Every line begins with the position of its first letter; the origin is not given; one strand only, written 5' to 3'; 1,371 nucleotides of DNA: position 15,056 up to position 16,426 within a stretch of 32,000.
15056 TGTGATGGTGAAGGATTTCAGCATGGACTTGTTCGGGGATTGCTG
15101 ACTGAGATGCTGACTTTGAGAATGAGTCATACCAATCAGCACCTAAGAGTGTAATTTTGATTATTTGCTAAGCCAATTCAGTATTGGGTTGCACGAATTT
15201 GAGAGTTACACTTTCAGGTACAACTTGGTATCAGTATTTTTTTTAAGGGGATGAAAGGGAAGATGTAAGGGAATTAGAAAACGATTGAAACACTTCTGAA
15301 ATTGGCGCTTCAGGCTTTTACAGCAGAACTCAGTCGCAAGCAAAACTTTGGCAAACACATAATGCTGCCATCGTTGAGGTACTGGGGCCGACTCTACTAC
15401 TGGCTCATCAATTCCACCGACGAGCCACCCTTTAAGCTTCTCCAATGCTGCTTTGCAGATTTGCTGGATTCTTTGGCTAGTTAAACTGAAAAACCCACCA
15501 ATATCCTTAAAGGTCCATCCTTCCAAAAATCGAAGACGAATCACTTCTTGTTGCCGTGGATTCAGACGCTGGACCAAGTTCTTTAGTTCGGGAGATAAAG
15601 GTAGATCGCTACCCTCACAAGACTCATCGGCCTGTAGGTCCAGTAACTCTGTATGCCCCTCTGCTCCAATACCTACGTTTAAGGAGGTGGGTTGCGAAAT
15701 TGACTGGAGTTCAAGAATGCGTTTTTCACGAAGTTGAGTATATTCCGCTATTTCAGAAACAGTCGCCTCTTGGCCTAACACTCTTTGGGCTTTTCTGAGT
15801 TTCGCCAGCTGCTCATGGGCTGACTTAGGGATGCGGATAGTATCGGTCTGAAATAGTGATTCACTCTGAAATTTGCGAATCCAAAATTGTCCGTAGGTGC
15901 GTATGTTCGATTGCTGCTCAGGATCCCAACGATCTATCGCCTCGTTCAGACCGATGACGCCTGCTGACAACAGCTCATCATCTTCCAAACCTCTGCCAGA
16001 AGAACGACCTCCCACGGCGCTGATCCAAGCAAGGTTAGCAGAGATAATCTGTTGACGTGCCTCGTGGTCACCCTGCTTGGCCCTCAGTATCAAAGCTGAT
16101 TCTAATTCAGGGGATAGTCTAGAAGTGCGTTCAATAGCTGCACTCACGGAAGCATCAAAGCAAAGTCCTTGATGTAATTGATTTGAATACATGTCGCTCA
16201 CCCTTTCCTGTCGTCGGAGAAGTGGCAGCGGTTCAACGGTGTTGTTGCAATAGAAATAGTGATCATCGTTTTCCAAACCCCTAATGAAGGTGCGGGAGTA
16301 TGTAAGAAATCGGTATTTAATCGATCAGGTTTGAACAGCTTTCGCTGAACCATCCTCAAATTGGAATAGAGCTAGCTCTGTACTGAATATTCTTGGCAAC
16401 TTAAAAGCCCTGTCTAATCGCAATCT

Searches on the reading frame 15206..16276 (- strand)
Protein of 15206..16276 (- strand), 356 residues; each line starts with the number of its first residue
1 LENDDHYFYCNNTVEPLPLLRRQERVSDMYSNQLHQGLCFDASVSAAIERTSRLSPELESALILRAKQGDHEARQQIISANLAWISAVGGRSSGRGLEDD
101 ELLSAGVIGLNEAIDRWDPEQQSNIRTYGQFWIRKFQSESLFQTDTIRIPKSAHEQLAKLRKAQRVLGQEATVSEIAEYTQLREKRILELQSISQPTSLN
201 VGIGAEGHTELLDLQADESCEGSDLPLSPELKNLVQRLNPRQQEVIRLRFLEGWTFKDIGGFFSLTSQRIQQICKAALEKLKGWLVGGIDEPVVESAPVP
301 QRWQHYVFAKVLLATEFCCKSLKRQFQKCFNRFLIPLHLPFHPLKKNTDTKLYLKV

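Call 40: search_protein_families(library=pfam, proteins=[window:15206-16276:-], max_evalue=0.001)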
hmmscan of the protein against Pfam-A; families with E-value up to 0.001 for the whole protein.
window:15206-16276:- (356 aa): 4 families
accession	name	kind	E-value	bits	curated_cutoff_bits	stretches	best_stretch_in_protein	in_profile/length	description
PF04545.22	Sigma70_r4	-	8.1e-15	54.5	24.1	1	236-282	3-49/50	Sigma-70, region 4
PF04539.22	Sigma70_r3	-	7.5e-09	36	25.3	1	155-221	1-72/78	Sigma-70 region 3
PF08281.18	Sigma70_r4_2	-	3.1e-06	27.2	25.7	1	231-280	4-53/54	Sigma-70, region 4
PF04542.20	Sigma70_r2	-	1.4e-05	25.3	24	1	78-134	2-58/71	Sigma-70 region 2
